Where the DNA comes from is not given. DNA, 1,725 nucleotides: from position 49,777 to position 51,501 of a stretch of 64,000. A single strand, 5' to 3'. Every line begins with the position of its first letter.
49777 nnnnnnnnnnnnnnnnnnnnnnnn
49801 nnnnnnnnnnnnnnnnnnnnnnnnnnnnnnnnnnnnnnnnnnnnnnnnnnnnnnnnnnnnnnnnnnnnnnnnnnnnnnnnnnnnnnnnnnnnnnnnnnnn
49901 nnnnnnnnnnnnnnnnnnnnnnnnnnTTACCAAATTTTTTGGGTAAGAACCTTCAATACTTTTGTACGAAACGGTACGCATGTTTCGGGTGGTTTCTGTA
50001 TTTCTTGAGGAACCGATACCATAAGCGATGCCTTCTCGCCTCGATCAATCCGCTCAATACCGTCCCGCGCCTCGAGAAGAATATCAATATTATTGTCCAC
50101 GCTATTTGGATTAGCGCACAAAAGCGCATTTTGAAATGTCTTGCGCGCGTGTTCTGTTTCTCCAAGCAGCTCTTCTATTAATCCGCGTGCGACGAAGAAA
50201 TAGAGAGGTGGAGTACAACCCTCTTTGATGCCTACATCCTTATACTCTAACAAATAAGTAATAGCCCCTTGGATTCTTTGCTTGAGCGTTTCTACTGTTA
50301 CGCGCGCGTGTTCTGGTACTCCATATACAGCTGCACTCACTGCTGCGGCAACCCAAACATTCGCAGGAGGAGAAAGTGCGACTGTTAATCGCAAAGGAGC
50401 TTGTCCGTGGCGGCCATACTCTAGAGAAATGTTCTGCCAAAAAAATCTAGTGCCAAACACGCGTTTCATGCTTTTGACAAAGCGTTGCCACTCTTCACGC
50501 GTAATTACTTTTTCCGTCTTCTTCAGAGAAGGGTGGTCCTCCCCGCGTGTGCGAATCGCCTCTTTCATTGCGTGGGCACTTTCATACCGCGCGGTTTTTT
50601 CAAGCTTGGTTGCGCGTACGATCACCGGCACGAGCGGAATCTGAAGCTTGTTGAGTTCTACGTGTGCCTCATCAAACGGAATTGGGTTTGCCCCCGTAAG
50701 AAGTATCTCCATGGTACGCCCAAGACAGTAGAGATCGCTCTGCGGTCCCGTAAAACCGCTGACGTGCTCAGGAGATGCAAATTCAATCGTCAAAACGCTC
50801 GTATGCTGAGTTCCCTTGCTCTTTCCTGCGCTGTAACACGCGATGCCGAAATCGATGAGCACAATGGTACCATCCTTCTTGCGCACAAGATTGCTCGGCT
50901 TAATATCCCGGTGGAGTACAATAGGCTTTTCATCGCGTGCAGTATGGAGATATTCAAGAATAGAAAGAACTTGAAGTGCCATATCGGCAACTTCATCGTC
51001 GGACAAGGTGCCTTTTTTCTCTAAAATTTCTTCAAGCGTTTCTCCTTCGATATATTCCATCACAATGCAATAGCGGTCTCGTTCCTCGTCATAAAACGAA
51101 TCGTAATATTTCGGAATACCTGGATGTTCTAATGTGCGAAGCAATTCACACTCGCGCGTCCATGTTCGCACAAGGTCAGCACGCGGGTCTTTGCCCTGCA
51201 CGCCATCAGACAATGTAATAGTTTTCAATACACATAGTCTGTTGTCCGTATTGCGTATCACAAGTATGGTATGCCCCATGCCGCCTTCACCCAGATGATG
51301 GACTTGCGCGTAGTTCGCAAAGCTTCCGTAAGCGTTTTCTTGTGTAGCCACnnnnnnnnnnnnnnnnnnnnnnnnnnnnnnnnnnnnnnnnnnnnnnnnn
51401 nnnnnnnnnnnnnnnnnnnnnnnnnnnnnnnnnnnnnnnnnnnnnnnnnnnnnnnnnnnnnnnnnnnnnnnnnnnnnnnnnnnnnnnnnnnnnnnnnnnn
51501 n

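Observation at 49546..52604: About 3 kb insertion splitting the str operon between fusA and tuf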

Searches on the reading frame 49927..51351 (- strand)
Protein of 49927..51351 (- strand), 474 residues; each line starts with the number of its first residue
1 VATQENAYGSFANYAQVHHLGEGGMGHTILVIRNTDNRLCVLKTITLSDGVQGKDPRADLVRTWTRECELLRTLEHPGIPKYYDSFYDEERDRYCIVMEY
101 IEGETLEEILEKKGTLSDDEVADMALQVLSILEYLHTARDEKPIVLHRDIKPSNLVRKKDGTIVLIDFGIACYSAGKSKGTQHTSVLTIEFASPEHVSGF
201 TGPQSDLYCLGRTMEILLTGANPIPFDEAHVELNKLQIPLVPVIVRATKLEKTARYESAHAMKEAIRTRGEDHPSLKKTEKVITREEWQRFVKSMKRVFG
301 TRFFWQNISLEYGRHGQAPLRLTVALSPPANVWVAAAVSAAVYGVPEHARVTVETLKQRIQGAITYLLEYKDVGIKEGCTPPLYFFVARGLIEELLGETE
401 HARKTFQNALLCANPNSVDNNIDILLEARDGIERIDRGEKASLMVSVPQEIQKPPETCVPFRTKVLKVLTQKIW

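Call 7: search_protein_families(library=pfam, max_evalue=1, proteins=[window:49927-51351:-])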
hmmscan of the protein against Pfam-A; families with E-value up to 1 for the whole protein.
window:49927-51351:- (474 aa): 6 families
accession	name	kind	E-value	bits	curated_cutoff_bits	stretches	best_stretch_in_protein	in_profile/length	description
PF00069.31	Pkinase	-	4.5e-41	141.4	31.7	1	14-257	1-231/263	Protein kinase domain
PF07714.23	PK_Tyr_Ser-Thr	-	3.3e-18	66.3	23.1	1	19-225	6-206/258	Protein tyrosine and serine/threonine kinase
PF01636.29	APH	-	1.7e-07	31.7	23.2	2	121-173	147-199/239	Phosphotransferase enzyme family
PF03109.22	ABC1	-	2.6e-06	27.2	22.9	1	92-177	141-220/244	ABC1 atypical kinase-like domain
PF01163.29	RIO1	-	0.0003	20.9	22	1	58-169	48-149/187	RIO domain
PF01633.27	Choline_kinase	-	0.0019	18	29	1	121-174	141-194/300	Choline/ethanolamine kinase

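Call 8: find_encoding_contigs(protein=window:49927-51351:-, flank=10000, max_places=10)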
Protein window:49927-51351:- (474 aa): 2 contigs read that carry it; 1 place shown.
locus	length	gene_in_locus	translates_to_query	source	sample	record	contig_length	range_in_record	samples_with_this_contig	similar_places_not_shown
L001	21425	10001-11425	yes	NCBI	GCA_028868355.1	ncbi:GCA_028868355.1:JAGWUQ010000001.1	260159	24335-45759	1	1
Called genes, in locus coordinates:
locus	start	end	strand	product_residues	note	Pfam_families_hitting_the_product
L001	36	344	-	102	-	-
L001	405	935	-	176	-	PF01931:NTPase_I-T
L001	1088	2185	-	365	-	PF03747:ADP_ribosyl_GH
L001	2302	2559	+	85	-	-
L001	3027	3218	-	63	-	-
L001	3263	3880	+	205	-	PF02163:Peptidase_M50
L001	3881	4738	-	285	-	PF13581:HATPase_c_2 (weak)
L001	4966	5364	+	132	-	-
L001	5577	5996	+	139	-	PF00164:Ribosom_S12_S23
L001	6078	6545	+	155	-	PF00177:Ribosomal_S7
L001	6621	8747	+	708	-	PF00009:GTP_EFTU, PF22042:EF-G_D2, PF03144:GTP_EFTU_D2, PF14492:EFG_III, PF03764:EFG_IV, PF00679:EFG_C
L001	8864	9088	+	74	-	-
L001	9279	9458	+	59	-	-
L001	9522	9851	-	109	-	-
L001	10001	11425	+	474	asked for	PF00069:Pkinase, PF07714:PK_Tyr_Ser-Thr, PF01636:APH (faint), PF03109:ABC1 (weak)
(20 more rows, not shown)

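Call 12: find_homologous_proteins(query=window:49927-51351:-)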
Query window:49927-51351:- (474 aa): 3263 proteins with E <= 0.001 among 8000 candidates; the best 120 are listed.
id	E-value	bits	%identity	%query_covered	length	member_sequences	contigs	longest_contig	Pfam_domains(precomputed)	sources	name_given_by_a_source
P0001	9.2e-41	158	38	56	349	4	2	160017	PF07714.24,PF00069.32,PF03109.23,PF01636.30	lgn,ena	-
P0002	2.5e-39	153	37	58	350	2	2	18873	PF07714.24,PF00069.32,PF03109.23,PF01636.30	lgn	-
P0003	4.9e-39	152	35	65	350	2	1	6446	PF07714.24,PF00069.32,PF01636.30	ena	-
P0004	6.7e-38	149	38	60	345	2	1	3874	PF07714.24,PF00069.32,PF03109.23,PF01636.30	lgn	-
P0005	1.0e-37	148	39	53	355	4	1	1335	PF07714.24,PF00069.32,PF01636.30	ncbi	-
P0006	2.2e-37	147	36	59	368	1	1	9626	PF07714.24,PF00069.32,PF03109.23,PF01636.30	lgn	-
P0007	2.4e-37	147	36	53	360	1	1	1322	PF07714.24,PF00069.32,PF03109.23,PF01636.30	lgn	-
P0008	2.8e-36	143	28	57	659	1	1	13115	PF07714.24,PF00069.32,PF12330.15,PF03109.23,PF14531.13,PF01163.29,PF17667.8,PF01636.30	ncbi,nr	ncbi:MAG: serine/threonine-protein kinase, partial [Verrucomicrobia bacterium]|nr:serine/threonine-p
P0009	5.8e-36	142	39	56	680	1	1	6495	PF01011.29,PF07714.24,PF00069.32,PF13360.14,PF25292.1,PF03109.23,PF13570.14,PF01636.30,PF23414.2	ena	-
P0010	2.5e-35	140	35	50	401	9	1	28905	PF07714.24,PF00069.32,PF01636.30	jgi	jgi:serine/threonine protein kinase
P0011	1.3e-34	138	34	60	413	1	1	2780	PF07714.24,PF00069.32,PF01636.30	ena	-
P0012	1.3e-34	138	34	60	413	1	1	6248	PF07714.24,PF00069.32,PF01636.30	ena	-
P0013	1.3e-34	138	34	60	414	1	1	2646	PF07714.24,PF00069.32,PF01636.30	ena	-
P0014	1.3e-34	138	34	60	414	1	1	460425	PF07714.24,PF00069.32,PF01636.30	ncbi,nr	ncbi:MAG: serine/threonine protein kinase [Candidatus Obscuribacter sp.]|nr:serine/threonine protein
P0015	1.6e-34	137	33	60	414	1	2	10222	PF07714.24,PF00069.32,PF01636.30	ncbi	-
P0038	6.8e-31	125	36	52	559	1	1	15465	PF07714.24,PF00069.32,PF00498.32,PF03109.23,PF01636.30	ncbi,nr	ncbi:MAG TPA: FHA domain-containing serine/threonine-protein kinase [Stellaceae bacterium]|nr:FHA do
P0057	2.3e-29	120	36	55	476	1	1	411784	PF07714.24,PF00069.32,PF01636.30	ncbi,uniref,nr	ncbi:serine/threonine protein kinase [Oscillatoria sp. FACHB-1407]|uniref:serine/threonine protein k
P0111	2.2e-27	114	35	54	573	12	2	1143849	PF07714.24,PF00069.32,PF03109.23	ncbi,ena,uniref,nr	ncbi:serine/threonine protein kinase [Clostridium thermosuccinogenes]|uniref:serine/threonine protei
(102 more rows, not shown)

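Call 14: list_cluster_members(proteins=[window:49927-51351:-, window:52264-52488:-, window:51894-52073:-, window:51501-51830:+, window:52605-54731:-, window:48346-49545:-])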
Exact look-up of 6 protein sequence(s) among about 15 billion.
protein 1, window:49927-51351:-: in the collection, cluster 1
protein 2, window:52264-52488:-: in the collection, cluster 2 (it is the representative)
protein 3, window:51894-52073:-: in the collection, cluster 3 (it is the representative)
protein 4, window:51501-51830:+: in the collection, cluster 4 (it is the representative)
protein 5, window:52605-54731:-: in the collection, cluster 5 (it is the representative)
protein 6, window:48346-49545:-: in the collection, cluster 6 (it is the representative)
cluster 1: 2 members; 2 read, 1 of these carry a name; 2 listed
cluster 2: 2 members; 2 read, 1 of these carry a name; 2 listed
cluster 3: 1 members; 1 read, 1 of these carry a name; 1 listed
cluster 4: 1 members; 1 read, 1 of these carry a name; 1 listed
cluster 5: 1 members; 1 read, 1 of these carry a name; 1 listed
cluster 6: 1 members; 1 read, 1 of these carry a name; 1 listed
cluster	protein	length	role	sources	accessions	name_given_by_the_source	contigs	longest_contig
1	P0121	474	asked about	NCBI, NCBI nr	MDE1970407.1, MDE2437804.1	MAG: serine/threonine protein kinase [Patescibacteria group bacterium] | serine/threonine protein kinase [Patescibacteria group bacterium]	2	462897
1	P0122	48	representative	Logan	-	-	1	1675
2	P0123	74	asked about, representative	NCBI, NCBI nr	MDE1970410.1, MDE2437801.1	MAG: hypothetical protein KGI50_02410 [Patescibacteria group bacterium] | hypothetical protein [Patescibacteria group bacterium]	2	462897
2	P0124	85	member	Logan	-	-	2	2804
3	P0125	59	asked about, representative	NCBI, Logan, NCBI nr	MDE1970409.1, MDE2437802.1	MAG: hypothetical protein KGI50_02405 [Patescibacteria group bacterium] | hypothetical protein [Patescibacteria group bacterium]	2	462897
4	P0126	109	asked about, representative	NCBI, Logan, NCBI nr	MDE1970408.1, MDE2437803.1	MAG: hypothetical protein KGI50_02400 [Patescibacteria group bacterium] | hypothetical protein [Patescibacteria group bacterium]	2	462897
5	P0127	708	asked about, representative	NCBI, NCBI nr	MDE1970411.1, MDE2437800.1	MAG: elongation factor G [Patescibacteria group bacterium] | elongation factor G [Patescibacteria group bacterium]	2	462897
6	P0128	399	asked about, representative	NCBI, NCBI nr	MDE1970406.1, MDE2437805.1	MAG: elongation factor Tu [Patescibacteria group bacterium] | elongation factor Tu [Patescibacteria group bacterium]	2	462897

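Call 30: search_protein_families(library=padloc, max_evalue=1, proteins=[window:49927-51351:-])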
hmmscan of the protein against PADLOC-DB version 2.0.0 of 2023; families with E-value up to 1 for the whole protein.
window:49927-51351:- (474 aa): 36 families (the best 25 are shown)
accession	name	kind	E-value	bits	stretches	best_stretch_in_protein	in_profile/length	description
PDLC04044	PD-T4-6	-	4.6e-49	165.5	1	14-228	34-243/372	-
PDLC04138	mad6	-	3.1e-43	146.6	1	12-236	51-268/659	mads_6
PDLC04042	PD-T4-6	-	6e-43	145.6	1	13-270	10-273/292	-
PDLC04047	PD-T4-6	-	7.5e-41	138.3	1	11-250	9-253/327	-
PDLC04062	PD-T4-6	-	3.6e-40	136.4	1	14-226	34-240/450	-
PDLC04053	PD-T4-6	-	9.1e-39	131.7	1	9-278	6-280/311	-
PDLC04045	PD-T4-6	-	2.5e-38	130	1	14-270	35-299/350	-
PDLC04060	PD-T4-6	-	1.2e-37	128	1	14-271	10-271/486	-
PDLC04054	PD-T4-6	-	1.1e-34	118.4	1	10-225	8-214/347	-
PDLC04051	PD-T4-6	-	5.5e-34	115.9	1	14-229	34-246/476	-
PDLC04057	PD-T4-6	-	8.5e-34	115.3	1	14-229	10-215/443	-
PDLC04061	PD-T4-6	-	1.7e-30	105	1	13-227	17-226/510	-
PDLC04048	PD-T4-6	-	3.4e-30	103.6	1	14-263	12-266/354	-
PDLC04043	PD-T4-6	-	1.8e-29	101.1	1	8-227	11-220/452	-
PDLC04050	PD-T4-6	-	1.8e-28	97.7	1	12-247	63-289/480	-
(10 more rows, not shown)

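Call 44: search_protein_families(library=phrogs, max_evalue=0.1, proteins=[window:49927-51351:-])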
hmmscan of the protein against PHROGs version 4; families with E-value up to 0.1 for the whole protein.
window:49927-51351:- (474 aa): 3 families
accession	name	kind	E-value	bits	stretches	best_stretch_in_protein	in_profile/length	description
phrog_2361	-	other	1.5e-40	140.4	1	10-282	11-282/415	serine-threonine kinase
phrog_4301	-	unknown function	0.0012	19.4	1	71-181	86-179/225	-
phrog_3297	-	other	0.0017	19.2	1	131-176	77-117/160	kinase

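Call 45: search_protein_families(library=ncbifam, max_evalue=0.1, proteins=[window:49927-51351:-])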
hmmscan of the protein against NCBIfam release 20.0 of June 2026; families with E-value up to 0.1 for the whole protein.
window:49927-51351:- (474 aa): 20 families
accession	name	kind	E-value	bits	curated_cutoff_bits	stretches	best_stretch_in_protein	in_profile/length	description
NF033483.0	PknB_PASTA_kin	equivalog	2e-35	122.9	450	1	17-278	12-277/563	Stk1 family PASTA domain-containing Ser/Thr kinase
NF047741.1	antiphage_MADS6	equivalog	4.1e-27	95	460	2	15-137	498-609/612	methylation-associated defense system protein kinase MAD6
NF038150.1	lanthi_synth_IV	equivalog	3.8e-21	75.1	650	1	58-283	233-453/851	class IV lanthionine synthetase LanL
NF052427.1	StpK7MSMEG_1200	equivalog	1.8e-17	63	900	1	10-228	5-213/601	serine/threonine protein kinase StpK7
TIGR03903.1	TOMM_kin_cyc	equivalog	5.9e-17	60.8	705.75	1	57-221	18-186/1267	TOMM system kinase/cyclase fusion protein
NF033442.0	BREX_PglW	equivalog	7.8e-16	57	990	1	17-176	517-665/1391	BREX system serine/threonine kinase PglW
NF038151.1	lanthi_synth_III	equivalog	2.9e-13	49.1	575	1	57-224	263-429/833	class III lanthionine synthetase LanKC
NF009651.0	PRK13184.1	equivalog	1.7e-12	46.2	839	1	13-178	3-167/932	serine/threonine-protein kinase PknD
NF053615.1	SerThrKinAfsKStmc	equivalog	5e-10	38.7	1300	1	18-223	19-212/809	protein serine/threonine kinase AfsK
TIGR03724.2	arch_bud32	equivalog_domain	2e-09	37.2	125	1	66-187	42-147/193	KEOPS complex kinase/ATPase Bud32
NF043056.1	T4SS_LegK1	equivalog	1.3e-08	33.9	550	1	95-215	155-281/516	Dot/Icm T4SS effector kinase LegK1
NF011464.0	PRK14879.1-7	equivalog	2.6e-08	33.9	246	1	66-174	55-152/221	Kae1-associated kinase Bud32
NF011463.0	PRK14879.1-4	equivalog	7.4e-08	32.1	188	1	93-175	92-164/237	Kae1-associated kinase Bud32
NF011460.0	PRK14879.1-1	equivalog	5.1e-07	29.1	199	1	92-174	84-160/232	Kae1-associated kinase Bud32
NF011461.0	PRK14879.1-2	equivalog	1.6e-06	28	372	1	92-175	76-150/225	Kae1-associated kinase Bud32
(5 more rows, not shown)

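Call 65: find_encoding_contigs(protein=P0001, flank=5000, max_places=2)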
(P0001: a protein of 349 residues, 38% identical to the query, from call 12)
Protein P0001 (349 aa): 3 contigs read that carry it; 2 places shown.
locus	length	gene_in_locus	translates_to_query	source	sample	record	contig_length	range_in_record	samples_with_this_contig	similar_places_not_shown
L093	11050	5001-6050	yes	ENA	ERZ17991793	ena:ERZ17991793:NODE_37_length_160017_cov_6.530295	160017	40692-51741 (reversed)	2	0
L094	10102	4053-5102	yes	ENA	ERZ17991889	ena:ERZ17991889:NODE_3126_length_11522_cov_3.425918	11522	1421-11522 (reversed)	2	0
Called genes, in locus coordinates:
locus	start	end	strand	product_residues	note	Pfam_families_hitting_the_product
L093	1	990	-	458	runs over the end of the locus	PF13424:TPR_12 (faint), PF07719:TPR_2 (faint), PF13374:TPR_10 (faint)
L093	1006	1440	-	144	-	-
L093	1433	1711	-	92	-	-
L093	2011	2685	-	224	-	-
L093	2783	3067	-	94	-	-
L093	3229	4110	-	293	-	PF03807:F420_oxidored, PF10727:Rossmann-like, PF10728:DUF2520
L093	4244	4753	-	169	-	PF00436:SSB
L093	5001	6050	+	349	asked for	PF00069:Pkinase, PF07714:PK_Tyr_Ser-Thr, PF01636:APH (faint), PF03109:ABC1 (weak)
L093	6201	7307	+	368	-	PF13439:Glyco_transf_4, PF13579:Glyco_trans_4_4 (weak), PF00534:Glycos_transf_1, PF13692:Glyco_trans_1_4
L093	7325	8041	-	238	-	PF00117:GATase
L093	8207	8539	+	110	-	-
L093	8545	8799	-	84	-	-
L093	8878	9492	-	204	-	PF00702:Hydrolase, PF12710:HAD (weak), PF13419:HAD_2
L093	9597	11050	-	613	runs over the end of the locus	PF03190:Thioredox_DsbH, PF13098:Thioredoxin_2, PF13899:Thioredoxin_7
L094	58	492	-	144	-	-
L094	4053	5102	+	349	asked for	PF00069:Pkinase, PF07714:PK_Tyr_Ser-Thr, PF01636:APH (faint), PF03109:ABC1 (weak)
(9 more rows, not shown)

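Call 79: find_related_loci(query=window:49927-51351:-, collection=viral_contigs, flank=5000)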
Query window:49927-51351:- (474 aa) in viral_contigs; peptide patterns used: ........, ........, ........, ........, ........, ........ (x = any residue, [..] = any of these).
6 stretches matched a pattern; 1 encode a relative of the query (tblastn E <= 1e-3); 1 distinct loci.
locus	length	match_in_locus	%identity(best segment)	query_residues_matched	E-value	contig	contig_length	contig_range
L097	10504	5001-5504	25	66-171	3e-6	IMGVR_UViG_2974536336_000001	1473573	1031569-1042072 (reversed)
